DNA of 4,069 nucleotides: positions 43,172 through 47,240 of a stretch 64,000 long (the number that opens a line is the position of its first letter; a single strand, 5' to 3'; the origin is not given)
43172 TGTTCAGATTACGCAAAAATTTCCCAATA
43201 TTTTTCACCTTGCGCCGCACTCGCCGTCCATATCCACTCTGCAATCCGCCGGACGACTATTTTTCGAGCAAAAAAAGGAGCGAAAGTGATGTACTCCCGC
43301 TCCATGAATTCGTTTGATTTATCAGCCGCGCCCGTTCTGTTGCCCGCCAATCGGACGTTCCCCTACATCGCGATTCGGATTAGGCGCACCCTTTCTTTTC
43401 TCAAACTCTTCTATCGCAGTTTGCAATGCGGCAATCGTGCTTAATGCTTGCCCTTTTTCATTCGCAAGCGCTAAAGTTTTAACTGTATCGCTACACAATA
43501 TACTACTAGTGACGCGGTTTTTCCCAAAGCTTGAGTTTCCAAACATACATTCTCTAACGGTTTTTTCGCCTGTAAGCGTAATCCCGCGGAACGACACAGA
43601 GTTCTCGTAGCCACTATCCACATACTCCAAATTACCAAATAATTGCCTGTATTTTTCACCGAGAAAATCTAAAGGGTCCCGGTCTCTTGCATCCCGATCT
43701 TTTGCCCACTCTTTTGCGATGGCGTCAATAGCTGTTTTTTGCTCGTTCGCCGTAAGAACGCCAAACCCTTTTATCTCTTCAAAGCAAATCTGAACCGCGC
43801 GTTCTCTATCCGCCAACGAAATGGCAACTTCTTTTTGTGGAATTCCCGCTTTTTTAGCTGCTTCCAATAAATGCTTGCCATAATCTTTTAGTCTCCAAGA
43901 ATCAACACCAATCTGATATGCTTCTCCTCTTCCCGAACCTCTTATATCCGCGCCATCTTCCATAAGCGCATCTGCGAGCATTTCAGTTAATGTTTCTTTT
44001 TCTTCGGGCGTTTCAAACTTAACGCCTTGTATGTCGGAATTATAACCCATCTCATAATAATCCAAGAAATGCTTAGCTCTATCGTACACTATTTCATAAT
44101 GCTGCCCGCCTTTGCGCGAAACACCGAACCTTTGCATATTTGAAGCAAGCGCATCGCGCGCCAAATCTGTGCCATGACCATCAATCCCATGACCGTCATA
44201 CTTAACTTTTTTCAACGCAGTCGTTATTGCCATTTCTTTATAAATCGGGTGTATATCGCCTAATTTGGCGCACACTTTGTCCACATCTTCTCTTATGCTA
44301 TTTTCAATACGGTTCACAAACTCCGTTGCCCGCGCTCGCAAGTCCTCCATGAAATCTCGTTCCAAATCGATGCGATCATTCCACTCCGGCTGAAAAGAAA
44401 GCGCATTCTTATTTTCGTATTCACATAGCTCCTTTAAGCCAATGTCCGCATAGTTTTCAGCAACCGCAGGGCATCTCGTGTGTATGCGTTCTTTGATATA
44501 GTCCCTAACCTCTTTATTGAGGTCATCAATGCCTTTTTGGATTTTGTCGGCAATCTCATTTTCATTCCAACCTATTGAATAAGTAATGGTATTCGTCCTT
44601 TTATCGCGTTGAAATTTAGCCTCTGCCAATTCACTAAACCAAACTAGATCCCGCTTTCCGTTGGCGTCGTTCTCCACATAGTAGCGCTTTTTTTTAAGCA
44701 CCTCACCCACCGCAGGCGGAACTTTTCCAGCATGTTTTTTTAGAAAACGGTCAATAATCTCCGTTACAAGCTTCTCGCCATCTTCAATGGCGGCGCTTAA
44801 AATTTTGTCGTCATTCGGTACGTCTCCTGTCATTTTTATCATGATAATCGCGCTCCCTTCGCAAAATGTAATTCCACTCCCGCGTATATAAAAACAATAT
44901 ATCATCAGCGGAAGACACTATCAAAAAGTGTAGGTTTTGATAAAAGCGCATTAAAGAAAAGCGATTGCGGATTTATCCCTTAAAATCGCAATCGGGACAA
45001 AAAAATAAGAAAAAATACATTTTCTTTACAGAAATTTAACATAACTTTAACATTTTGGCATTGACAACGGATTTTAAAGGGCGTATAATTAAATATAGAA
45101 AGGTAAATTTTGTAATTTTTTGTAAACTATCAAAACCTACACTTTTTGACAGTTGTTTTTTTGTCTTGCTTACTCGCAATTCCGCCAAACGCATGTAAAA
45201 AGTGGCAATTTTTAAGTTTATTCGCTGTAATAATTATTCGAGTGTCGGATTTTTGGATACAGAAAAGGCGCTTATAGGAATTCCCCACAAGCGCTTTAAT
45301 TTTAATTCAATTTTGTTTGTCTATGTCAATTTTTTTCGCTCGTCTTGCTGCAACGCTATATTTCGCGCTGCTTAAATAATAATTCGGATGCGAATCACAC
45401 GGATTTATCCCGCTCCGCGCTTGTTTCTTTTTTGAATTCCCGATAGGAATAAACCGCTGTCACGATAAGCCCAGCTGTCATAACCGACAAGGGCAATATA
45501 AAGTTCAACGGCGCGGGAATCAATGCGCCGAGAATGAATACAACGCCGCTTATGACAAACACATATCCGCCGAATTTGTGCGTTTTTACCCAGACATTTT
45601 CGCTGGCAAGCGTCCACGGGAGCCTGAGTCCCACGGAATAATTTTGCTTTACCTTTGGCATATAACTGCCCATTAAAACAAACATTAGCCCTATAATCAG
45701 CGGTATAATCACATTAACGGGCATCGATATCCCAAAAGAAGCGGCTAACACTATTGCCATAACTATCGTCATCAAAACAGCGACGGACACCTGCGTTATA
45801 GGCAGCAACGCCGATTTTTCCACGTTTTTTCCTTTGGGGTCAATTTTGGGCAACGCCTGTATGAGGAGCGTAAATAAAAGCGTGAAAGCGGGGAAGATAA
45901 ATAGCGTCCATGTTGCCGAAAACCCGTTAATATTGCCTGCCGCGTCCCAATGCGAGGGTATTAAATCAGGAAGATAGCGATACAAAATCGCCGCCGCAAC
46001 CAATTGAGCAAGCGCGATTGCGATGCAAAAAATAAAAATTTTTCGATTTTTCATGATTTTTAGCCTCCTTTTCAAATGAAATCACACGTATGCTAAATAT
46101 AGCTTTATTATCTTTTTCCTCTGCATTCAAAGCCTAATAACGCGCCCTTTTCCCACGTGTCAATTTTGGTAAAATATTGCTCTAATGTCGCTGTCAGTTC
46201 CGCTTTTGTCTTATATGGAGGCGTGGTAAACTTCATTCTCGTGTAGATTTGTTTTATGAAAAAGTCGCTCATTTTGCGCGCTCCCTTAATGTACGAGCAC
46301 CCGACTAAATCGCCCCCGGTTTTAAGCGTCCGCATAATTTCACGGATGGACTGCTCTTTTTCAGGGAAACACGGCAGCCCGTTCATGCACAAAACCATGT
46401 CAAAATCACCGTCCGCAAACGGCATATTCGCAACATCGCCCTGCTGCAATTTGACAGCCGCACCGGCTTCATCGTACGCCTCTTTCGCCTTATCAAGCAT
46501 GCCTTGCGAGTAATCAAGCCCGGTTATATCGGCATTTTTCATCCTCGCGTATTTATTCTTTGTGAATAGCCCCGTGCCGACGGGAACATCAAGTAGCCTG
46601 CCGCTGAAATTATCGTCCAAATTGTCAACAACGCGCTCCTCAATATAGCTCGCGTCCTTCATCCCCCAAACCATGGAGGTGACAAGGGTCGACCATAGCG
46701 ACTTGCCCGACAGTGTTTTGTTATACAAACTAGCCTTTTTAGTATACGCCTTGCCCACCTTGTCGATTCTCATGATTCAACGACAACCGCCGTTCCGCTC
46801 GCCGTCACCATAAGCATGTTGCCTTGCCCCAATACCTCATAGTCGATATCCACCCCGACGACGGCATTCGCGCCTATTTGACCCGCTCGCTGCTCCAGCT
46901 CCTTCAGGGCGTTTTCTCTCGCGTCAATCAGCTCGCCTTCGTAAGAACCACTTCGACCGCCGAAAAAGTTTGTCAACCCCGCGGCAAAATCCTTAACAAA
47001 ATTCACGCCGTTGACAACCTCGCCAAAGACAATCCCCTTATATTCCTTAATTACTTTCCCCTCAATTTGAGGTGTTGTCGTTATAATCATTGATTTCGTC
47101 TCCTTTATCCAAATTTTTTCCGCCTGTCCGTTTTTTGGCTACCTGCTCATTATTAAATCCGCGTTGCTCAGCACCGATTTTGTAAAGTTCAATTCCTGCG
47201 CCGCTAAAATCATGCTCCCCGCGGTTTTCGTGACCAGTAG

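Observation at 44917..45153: lox-like inverted sites flanking a perfect consensus promoter: candidate invertible switch for an orphan 506-aa gene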

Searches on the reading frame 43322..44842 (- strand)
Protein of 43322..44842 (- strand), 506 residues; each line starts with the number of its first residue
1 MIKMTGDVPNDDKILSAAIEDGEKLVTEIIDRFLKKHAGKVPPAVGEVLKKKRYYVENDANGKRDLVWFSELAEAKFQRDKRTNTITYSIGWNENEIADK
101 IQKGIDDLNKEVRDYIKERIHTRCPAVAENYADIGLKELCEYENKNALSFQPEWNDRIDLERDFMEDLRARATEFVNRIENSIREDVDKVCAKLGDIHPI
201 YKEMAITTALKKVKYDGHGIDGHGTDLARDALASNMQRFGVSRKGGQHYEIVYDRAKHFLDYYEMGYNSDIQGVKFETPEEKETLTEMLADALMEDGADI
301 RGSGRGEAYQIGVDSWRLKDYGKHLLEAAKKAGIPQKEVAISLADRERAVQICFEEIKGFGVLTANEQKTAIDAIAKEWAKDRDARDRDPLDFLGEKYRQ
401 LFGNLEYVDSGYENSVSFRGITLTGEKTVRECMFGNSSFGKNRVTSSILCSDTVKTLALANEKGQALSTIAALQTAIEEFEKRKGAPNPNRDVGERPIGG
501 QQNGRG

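Call 8: search_protein_families(library=pfam, proteins=[window:43322-44842:-], max_evalue=0.01)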
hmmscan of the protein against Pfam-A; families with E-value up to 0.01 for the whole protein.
window:43322-44842:- (506 aa): 0 families

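Call 10: find_encoding_contigs(protein=window:43322-44842:-, flank=3000, max_places=10)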
Protein window:43322-44842:- (506 aa): 1 contig read that carries it; 1 place shown.
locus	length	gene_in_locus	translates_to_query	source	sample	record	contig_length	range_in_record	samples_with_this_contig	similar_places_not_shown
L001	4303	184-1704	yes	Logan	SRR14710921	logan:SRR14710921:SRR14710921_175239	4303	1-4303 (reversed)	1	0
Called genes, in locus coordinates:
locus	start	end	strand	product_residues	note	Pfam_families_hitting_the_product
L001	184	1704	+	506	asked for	-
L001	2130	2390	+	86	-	PF01381:HTH_3 (weak), PF13443:HTH_26 (weak)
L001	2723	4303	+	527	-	?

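Call 13: find_homologous_proteins(query=window:43322-44842:-)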
Query window:43322-44842:- (506 aa): 1 proteins with E <= 0.001 among 8000 candidates.
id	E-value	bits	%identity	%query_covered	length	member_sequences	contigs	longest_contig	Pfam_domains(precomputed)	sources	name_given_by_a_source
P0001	0.0e+0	1145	100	100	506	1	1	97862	-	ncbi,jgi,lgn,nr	ncbi:MAG: hypothetical protein LBL34_02010 [Clostridiales bacterium]|jgi:hypothetical protein|nr:hyp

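Call 48: search_protein_families(library=padloc, proteins=[window:43322-44842:-], max_evalue=0.1)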
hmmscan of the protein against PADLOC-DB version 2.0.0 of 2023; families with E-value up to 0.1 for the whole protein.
window:43322-44842:- (506 aa): 0 families

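Call 49: search_protein_families(library=phrogs, proteins=[window:43322-44842:-], max_evalue=0.1)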
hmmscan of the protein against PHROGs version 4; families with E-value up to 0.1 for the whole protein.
window:43322-44842:- (506 aa): 1 family
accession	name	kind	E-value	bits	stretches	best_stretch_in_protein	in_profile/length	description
phrog_11300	-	unknown function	0.098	12.3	0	22-123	47-134/619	-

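Call 59: predict_structure(protein=window:43322-44842:-)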
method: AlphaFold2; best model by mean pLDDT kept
length: 506 residues; sequences in the alignment: 1
mean_pLDDT: 39.4   pTM: 0.22
mean pLDDT of the five models: 39.4, 35.7, 35.7, 35.7, 35.5
residues with pLDDT >= 90: 0; 70-90: 1; 50-70: 51; < 50: 454
segments of 3 or more residues with pLDDT < 50: 1-8, 12-15, 39-42, 54-67, 69-78, 88-91, 104-376, 378-395, 397-506
pLDDT, mean of each block of 10 residues (from residue 1): 42 51 59 60 50 44 43 46 50 51 49 43 39 39 42 38 39 39 40 38 35 33 36 37 38 38 34 34 37 33 33 32 39 37 35 33 41 48 44 45 35 33 33 30 24 31 35 38 39 32 33
secondary structure, 60 per line:
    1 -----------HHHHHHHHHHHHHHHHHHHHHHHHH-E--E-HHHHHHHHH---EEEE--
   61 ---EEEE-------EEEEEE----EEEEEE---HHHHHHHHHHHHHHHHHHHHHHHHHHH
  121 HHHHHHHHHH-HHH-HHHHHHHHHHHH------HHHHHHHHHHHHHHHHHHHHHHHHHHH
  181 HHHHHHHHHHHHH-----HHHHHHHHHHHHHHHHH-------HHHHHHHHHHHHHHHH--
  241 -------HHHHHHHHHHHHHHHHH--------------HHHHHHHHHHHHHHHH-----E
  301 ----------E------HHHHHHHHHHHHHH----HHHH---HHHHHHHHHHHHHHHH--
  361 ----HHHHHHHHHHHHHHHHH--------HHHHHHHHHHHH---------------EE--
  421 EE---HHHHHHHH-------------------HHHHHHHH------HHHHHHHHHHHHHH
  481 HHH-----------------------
elements in order: H12-36 H43-51 E55-58 E64-67 E75-80 E85-90 H94-130 H136-147 H154-193 H199-215 H223-238 H248-264 H279-294 H318-331 H336-339 H343-358 H365-381 H390-401 H426-433 H453-460 H467-483

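Call 67: search_protein_representatives(protein=window:43322-44842:-)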
Query: 506 residues. Proteins with E-value up to 0.001 (for the whole library): 1; up to 1e-10: 1; up to 1e-30: 1. The best 1 are listed.
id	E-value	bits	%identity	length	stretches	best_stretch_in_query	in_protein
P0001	0.0e+00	1144.7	100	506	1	1-506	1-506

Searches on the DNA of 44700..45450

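Call 68: search_rna_families(source=window, start=44700, end=45450, threshold=evalue, max_evalue=1)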
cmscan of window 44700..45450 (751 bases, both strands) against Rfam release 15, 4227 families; matches with E-value up to 1: 2.
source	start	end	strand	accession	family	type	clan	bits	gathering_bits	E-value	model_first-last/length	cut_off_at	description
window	45262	45380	-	RF02865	ncS01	Gene; sRNA;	-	20.4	58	0.43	1-110/110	no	Burkholderia sRNA 1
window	45080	45187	+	RF01295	SCARNA7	Gene; snRNA; snoRNA; scaRNA;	-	13.9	65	0.42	1-330/330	no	Small Cajal body-specific RNA 7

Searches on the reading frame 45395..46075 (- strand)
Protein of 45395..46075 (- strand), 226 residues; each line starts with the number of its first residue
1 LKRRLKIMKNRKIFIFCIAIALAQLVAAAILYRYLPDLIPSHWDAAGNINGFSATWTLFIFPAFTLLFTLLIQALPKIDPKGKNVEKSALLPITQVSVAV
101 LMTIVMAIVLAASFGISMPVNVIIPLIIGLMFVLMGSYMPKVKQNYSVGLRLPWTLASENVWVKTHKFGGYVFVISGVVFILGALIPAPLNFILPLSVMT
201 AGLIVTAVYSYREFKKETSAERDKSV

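Call 8: search_protein_families(library=pfam, proteins=[window:45395-46075:-], max_evalue=0.01)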
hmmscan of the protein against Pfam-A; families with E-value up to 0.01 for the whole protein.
window:45395-46075:- (226 aa): 2 families
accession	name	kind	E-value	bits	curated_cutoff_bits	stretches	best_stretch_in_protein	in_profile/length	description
PF13630.11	SdpI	-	4e-18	65.8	28.2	1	141-209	1-70/71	SdpI/YfhL protein family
PF07853.16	DUF1648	-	3.1e-13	49.6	28.7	1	20-65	2-48/49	Domain of unknown function (DUF1648)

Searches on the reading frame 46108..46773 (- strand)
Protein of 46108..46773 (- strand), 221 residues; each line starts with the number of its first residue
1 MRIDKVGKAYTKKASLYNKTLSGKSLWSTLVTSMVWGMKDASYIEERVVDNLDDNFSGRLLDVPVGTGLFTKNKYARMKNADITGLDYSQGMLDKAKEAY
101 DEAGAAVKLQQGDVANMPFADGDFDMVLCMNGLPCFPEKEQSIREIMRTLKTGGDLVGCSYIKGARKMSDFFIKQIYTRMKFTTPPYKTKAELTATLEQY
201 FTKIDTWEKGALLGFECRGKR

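Call 8: search_protein_families(library=pfam, proteins=[window:46108-46773:-], max_evalue=0.01)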
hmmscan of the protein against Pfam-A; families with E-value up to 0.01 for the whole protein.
window:46108-46773:- (221 aa): 9 families
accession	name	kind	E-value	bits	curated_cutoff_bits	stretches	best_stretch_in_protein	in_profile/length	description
PF13649.12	Methyltransf_25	-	1.8e-21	77.1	27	1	61-154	2-97/97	Methyltransferase domain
PF08241.18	Methyltransf_11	-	2.3e-20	73.5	21.2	1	61-157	1-94/95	Methyltransferase domain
PF13847.12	Methyltransf_31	-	2.9e-16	59.9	27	1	59-167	6-114/145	Methyltransferase domain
PF01209.24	Ubie_methyltran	-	1.5e-12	47.8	20.1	1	55-159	46-152/233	ubiE/COQ5 methyltransferase family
PF08242.18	Methyltransf_12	-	1.9e-11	45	30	1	61-156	1-98/98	Methyltransferase domain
PF05175.20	MTS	-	4.7e-05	23.5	23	1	49-142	24-114/170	Methyltransferase small domain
PF13489.12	Methyltransf_23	-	0.00013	22.2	27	1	51-158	12-116/164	Methyltransferase domain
PF01739.24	CheR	-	0.0044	16.9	27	0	106-157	119-172/195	CheR methyltransferase, SAM binding domain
PF05148.21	Methyltransf_8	-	0.0085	16.4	27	0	101-182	100-178/219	Hypothetical methyltransferase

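Call 74: find_encoding_contigs(protein=window:46108-46773:-, flank=3500, max_places=10)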
Protein window:46108-46773:- (221 aa): 1 contig read that carries it; 1 place shown.
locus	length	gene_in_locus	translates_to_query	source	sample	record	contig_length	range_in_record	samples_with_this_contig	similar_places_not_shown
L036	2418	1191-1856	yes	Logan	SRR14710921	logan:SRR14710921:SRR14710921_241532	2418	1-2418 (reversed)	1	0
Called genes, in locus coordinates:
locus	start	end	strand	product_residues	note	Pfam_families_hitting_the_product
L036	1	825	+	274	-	?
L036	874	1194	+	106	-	PF01906:YbjQ_1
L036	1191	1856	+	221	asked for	PF01209:Ubie_methyltran, PF05175:MTS (weak), PF13847:Methyltransf_31, PF08241:Methyltransf_11, PF08242:Methyltransf_12, PF13649:Methyltransf_25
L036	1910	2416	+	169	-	?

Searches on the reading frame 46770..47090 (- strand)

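Call 8: search_protein_families(library=pfam, proteins=[window:46770-47090:-], max_evalue=0.01)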
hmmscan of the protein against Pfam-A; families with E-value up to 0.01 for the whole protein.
window:46770-47090:- (106 aa): 2 families
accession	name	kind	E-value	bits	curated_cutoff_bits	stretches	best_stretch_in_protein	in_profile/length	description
PF01906.23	YbjQ_1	-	6.1e-39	133.2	23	1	1-104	1-103/103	Putative heavy-metal-binding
PF23025.1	YbjQ_2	-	4.3e-05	24.2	29.1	1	63-104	62-101/103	C2 domain-containing protein 5, YbjQ-like domain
